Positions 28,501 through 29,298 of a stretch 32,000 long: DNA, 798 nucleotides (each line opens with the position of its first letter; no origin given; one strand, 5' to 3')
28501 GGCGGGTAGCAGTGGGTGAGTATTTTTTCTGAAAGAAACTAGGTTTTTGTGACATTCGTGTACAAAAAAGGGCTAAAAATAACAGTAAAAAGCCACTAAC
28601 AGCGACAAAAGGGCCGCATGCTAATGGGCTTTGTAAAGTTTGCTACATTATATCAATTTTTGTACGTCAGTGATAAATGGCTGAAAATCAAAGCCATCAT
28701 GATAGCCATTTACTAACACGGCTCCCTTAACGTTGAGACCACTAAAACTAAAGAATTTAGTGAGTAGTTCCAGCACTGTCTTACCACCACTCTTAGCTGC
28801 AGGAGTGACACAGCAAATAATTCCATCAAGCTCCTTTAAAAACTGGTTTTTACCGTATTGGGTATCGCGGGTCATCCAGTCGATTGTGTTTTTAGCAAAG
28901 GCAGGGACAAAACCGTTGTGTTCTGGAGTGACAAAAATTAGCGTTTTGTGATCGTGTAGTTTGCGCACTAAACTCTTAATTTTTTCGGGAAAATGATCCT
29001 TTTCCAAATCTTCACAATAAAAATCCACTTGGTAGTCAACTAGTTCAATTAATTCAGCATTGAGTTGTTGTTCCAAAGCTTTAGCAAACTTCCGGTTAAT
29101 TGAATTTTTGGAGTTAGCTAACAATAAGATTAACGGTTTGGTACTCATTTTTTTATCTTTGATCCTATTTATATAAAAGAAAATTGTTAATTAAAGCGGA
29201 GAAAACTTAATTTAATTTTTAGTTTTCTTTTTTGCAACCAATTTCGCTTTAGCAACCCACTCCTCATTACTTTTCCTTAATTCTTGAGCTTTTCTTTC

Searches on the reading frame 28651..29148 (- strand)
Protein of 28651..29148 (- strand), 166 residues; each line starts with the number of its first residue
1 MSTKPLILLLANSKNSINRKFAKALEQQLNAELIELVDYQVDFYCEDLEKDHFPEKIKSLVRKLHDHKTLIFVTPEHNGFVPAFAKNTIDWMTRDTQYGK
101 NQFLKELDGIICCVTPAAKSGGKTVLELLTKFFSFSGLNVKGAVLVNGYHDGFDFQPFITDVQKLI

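Call 42: search_protein_families(library=pfam, max_evalue=0.001, proteins=[window:28651-29148:-])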
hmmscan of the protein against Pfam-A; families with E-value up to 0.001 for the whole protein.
seq(166 aa): 2 families
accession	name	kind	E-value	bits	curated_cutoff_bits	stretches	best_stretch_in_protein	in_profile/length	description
PF03358.20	FMN_red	-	1.3e-22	80.4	24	1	7-147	3-148/152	NADPH-dependent FMN reductase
PF02525.22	Flavodoxin_2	-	2.4e-08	34.4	27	1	14-151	17-180/198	Flavodoxin-like fold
